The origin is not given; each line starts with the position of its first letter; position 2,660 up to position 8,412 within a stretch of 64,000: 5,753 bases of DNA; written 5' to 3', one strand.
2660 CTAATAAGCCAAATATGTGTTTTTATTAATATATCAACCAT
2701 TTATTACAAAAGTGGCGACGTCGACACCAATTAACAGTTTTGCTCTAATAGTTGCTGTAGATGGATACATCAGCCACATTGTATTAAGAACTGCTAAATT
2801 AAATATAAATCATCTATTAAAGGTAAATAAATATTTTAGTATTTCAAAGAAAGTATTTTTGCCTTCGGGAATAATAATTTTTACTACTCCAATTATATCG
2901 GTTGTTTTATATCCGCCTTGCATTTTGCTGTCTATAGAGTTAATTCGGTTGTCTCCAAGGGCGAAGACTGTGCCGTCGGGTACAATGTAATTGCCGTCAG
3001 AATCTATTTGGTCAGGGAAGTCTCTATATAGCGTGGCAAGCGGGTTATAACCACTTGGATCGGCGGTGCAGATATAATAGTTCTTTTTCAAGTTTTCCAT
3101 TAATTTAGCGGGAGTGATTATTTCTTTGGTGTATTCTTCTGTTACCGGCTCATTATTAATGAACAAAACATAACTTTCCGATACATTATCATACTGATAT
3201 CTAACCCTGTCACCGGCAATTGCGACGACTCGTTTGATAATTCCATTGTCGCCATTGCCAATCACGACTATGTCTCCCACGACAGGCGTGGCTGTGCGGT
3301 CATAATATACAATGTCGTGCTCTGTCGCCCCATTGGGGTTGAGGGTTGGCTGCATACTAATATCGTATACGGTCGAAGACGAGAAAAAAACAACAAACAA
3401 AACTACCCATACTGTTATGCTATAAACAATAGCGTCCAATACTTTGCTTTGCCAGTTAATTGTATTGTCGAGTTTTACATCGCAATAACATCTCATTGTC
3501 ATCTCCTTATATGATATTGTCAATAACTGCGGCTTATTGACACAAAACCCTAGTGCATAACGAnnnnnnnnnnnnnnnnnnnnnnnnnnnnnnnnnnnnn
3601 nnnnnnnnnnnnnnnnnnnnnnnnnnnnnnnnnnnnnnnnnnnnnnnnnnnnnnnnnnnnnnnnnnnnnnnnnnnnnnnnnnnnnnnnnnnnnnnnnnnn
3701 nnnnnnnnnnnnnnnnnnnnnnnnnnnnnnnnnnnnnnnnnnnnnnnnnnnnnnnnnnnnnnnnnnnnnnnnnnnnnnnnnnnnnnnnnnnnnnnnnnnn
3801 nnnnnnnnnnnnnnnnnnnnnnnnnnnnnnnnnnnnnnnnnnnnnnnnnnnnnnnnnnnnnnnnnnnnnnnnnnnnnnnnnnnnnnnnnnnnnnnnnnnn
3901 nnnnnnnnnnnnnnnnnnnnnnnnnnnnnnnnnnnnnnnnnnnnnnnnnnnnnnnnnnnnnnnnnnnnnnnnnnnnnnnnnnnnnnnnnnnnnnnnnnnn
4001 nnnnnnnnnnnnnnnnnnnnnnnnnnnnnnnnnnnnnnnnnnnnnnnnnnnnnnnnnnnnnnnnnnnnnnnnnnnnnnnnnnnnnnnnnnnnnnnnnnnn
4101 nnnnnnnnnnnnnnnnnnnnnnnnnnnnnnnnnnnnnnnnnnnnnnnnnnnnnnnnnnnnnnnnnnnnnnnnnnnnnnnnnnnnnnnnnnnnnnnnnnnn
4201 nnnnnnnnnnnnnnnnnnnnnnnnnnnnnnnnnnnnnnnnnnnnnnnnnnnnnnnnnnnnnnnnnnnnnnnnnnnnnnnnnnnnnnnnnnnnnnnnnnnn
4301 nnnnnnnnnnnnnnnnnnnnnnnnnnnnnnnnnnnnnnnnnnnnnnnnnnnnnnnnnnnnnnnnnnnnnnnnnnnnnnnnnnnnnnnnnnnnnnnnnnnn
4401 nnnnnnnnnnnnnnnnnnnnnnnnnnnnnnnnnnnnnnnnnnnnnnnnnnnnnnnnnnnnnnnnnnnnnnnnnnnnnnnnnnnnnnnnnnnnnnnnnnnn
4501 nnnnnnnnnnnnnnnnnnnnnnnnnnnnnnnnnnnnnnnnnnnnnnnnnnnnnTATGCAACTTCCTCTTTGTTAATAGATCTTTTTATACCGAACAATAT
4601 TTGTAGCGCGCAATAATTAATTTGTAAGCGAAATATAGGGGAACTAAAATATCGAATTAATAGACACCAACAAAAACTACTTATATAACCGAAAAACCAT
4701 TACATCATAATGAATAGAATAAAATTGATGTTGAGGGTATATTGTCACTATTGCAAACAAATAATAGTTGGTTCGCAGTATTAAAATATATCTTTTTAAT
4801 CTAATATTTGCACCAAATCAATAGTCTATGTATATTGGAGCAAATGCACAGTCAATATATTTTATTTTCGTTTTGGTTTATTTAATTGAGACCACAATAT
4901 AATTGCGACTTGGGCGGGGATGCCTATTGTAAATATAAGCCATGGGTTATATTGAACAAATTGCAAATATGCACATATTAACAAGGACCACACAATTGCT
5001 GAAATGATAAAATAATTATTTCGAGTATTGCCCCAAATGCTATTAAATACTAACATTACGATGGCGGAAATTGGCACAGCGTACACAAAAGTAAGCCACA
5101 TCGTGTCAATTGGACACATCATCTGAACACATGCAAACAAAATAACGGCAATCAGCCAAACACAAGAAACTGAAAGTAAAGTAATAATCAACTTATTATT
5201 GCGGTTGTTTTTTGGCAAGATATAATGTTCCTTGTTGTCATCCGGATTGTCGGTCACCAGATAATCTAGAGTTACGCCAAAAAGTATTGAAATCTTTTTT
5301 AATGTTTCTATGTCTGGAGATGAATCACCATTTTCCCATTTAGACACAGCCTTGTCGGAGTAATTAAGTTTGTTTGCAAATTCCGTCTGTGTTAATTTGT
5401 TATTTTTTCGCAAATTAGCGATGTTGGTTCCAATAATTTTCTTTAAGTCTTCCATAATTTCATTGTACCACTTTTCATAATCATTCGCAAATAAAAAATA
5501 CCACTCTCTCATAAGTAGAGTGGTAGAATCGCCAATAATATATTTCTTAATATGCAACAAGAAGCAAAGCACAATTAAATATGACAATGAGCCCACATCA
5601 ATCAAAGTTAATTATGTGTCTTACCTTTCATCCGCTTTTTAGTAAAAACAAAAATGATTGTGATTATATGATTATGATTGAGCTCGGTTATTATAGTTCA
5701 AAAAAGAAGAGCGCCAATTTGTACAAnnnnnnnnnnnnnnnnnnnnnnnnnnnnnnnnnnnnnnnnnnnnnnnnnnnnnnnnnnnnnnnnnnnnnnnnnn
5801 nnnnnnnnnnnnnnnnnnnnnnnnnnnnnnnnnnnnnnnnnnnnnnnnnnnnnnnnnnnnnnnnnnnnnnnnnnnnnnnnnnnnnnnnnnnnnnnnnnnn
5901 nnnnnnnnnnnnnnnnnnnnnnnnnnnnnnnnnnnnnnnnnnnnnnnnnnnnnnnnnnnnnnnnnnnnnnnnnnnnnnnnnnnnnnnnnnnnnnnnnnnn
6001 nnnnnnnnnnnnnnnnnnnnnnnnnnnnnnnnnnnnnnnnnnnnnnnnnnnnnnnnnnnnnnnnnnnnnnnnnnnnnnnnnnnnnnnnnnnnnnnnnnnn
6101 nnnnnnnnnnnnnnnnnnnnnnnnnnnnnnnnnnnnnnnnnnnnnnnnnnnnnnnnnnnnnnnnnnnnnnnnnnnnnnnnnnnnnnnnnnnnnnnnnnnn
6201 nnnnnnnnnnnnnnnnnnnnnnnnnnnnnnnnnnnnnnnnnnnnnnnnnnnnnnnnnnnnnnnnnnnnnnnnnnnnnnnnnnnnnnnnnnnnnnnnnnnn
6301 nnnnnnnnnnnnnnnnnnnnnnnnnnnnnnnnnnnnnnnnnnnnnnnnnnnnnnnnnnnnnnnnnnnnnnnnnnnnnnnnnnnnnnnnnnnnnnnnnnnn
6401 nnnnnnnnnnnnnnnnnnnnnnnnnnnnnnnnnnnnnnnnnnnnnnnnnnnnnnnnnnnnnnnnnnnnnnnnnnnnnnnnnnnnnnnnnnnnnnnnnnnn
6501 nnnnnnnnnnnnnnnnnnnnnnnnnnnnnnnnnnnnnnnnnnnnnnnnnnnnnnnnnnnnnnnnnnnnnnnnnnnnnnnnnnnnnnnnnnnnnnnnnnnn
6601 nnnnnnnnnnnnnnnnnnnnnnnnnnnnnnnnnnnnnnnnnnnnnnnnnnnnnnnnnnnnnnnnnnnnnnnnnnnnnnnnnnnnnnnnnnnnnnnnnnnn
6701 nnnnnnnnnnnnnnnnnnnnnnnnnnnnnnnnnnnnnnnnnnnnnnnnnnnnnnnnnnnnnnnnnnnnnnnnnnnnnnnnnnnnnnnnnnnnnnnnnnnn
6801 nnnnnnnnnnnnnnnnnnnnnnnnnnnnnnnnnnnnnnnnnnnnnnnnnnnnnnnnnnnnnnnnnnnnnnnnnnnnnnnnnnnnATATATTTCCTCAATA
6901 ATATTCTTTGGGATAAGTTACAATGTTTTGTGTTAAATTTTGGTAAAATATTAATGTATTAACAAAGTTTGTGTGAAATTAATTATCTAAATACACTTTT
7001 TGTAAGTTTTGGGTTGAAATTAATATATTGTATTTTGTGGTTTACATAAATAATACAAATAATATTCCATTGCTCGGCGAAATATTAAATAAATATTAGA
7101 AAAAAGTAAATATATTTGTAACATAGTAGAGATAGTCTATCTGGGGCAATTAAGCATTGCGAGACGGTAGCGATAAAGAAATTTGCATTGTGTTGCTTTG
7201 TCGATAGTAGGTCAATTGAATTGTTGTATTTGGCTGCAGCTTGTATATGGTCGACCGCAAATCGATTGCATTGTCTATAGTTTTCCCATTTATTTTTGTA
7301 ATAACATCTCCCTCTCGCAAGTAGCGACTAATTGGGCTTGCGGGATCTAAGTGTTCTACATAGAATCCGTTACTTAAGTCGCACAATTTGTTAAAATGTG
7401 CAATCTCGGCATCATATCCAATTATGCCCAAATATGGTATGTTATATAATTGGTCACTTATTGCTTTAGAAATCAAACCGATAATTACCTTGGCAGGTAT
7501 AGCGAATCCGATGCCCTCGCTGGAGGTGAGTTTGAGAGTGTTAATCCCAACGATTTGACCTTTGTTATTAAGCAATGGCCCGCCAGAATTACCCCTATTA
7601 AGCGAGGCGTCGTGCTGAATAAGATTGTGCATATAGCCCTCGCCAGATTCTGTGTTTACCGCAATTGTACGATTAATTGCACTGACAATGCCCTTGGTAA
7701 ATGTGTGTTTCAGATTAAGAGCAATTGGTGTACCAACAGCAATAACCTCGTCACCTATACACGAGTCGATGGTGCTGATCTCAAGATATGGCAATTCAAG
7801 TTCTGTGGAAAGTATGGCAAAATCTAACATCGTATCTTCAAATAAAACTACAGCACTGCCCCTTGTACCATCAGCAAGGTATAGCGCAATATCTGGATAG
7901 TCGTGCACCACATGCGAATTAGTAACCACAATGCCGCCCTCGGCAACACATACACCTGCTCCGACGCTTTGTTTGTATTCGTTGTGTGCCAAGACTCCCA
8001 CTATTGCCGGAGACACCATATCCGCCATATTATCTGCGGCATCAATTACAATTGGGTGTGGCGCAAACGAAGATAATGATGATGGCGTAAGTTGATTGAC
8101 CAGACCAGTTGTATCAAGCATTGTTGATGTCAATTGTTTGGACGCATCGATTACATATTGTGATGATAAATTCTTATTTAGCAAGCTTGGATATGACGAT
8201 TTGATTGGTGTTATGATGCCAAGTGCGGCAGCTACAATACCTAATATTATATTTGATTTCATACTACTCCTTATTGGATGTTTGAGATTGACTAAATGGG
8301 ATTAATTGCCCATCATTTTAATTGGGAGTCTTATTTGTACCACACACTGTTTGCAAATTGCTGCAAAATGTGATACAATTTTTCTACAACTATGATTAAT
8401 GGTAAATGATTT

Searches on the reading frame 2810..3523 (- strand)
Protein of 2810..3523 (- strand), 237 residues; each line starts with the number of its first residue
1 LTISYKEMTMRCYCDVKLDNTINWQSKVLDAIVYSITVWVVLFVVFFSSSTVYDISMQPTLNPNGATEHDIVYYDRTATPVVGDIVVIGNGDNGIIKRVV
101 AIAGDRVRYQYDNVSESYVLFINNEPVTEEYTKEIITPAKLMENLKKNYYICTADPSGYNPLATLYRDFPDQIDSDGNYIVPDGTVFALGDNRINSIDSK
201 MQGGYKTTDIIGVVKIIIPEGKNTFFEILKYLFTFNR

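Call 12: search_protein_families(library=pfam, proteins=[window:2810-3523:-])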
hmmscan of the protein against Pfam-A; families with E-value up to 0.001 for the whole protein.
window:2810-3523:- (237 aa): 1 family
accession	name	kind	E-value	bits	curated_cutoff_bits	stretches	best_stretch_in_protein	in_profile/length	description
PF10502.14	Peptidase_S26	-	1.7e-24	87.1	22.9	1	28-217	4-166/168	Signal peptidase, peptidase S26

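Call 62: find_encoding_contigs(protein=window:2810-3523:-, flank=10000, max_places=2)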
Protein window:2810-3523:- (237 aa): no gene with exactly this product is on record in the collection.

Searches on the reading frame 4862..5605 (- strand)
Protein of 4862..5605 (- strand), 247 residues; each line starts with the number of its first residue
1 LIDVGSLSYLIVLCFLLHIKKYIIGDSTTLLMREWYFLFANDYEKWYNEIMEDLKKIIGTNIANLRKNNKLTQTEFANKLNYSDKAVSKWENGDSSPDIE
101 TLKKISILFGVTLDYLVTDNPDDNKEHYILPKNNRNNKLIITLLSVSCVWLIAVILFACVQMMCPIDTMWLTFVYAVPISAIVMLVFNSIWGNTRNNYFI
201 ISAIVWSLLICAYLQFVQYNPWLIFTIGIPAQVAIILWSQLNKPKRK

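Call 12: search_protein_families(library=pfam, proteins=[window:4862-5605:-])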
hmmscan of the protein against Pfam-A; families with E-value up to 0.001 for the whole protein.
window:4862-5605:- (247 aa): 4 families
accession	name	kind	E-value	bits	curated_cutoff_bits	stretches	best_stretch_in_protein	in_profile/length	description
PF01381.28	HTH_3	-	1.8e-16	60.3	23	1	62-116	1-55/55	Helix-turn-helix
PF12844.13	HTH_19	-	2.1e-10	40.8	30.2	1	59-118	1-60/64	Helix-turn-helix domain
PF13560.12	HTH_31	-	1.7e-05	25.4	27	1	59-112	3-57/64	Helix-turn-helix domain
PF13443.12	HTH_26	-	4.2e-05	24.2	22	1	61-122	1-63/63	Cro/C1-type HTH DNA-binding domain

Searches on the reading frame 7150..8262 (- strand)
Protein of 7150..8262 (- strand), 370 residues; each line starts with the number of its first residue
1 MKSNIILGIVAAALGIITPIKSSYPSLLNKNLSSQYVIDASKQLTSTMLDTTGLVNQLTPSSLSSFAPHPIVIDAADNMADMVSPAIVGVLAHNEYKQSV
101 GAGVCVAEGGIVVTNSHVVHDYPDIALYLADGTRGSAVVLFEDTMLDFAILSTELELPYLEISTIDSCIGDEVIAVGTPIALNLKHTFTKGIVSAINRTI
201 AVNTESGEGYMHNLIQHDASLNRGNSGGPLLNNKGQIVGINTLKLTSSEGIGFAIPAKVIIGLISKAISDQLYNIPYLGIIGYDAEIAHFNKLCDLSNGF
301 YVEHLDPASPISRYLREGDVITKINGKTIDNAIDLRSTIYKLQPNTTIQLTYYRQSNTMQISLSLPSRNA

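Call 12: search_protein_families(library=pfam, proteins=[window:7150-8262:-])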
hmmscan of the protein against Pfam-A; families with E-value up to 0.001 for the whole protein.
window:7150-8262:- (370 aa): 5 families
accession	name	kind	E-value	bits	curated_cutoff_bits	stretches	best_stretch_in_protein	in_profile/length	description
PF13365.12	Trypsin_2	-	1.1e-26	94.7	27.6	1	101-240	1-144/144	Trypsin-like peptidase domain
PF13180.12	PDZ_2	-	4.3e-12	46.6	27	1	295-365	9-80/80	PDZ domain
PF00089.32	Trypsin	-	6.4e-12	46.2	20.6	1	90-258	18-214/220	Trypsin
PF00595.29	PDZ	-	3.1e-06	27.9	23.2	1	297-351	24-79/81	PDZ domain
PF17820.7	PDZ_6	-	0.00018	21.6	27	0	315-340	16-41/54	PDZ domain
